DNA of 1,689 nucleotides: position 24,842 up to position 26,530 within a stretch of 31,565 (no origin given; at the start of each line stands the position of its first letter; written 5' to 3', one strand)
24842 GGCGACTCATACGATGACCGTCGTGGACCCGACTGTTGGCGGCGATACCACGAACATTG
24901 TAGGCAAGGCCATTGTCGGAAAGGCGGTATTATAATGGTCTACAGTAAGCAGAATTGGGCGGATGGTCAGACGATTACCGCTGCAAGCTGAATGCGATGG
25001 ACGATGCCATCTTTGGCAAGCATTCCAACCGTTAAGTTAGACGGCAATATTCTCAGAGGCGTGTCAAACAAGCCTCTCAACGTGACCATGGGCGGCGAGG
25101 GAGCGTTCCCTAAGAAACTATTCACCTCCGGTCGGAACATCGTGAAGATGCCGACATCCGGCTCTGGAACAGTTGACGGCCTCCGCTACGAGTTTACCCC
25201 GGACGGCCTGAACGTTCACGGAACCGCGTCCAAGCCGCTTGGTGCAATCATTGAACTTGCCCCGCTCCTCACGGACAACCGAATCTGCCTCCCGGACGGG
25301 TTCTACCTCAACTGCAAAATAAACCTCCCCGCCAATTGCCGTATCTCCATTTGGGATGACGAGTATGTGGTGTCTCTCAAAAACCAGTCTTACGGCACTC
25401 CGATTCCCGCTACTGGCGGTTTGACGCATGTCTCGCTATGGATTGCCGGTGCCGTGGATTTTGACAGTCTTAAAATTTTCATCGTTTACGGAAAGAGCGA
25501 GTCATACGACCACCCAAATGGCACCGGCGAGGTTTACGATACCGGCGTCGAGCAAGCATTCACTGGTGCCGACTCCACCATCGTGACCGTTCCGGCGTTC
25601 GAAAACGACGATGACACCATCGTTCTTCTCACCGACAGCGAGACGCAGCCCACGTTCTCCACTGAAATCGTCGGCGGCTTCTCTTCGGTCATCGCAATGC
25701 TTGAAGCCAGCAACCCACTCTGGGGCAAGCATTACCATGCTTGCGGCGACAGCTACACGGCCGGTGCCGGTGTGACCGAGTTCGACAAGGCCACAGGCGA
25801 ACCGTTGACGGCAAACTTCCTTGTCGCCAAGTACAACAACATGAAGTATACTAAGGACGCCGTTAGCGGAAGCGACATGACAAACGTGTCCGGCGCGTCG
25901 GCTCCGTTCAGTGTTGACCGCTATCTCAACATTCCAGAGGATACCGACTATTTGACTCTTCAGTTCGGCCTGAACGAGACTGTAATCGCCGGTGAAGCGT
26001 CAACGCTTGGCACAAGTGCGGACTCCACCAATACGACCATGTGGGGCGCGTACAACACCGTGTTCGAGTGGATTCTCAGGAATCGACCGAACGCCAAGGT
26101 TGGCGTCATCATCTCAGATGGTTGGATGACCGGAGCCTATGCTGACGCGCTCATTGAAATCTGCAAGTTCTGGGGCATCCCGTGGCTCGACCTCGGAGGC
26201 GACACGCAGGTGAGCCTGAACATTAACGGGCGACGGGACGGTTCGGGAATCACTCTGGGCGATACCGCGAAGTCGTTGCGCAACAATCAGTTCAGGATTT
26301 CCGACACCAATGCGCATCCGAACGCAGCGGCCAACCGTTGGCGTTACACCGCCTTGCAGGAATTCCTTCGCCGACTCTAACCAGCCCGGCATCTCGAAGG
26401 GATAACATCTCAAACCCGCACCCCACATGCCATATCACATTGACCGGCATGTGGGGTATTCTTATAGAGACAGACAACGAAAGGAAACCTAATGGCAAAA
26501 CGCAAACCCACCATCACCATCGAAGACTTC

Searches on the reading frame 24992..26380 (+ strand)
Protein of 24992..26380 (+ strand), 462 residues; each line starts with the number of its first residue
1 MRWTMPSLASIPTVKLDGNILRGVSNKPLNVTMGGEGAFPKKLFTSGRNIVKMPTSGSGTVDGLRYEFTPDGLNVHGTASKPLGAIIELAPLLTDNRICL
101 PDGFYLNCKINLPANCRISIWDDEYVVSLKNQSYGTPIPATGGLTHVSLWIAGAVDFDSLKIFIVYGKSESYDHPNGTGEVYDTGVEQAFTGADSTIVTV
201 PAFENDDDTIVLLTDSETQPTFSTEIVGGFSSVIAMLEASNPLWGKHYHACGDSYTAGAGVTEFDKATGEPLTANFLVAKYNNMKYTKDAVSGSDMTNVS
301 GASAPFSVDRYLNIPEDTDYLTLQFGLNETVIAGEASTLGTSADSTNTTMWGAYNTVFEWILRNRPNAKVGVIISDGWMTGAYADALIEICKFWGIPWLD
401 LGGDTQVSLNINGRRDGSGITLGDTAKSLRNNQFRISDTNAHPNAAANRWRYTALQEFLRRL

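Call 73: search_protein_families(library=phrogs, proteins=[window:24992-26380:+], max_evalue=0.001)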
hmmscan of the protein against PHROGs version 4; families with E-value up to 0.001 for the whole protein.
window:24992-26380:+ (462 aa): 2 families
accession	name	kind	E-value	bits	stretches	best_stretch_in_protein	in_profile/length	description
phrog_11541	-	unknown function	2.4e-18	66.9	1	238-458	601-822/832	-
phrog_5240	-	tail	1.5e-15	57.8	1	234-405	441-627/670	tail fiber protein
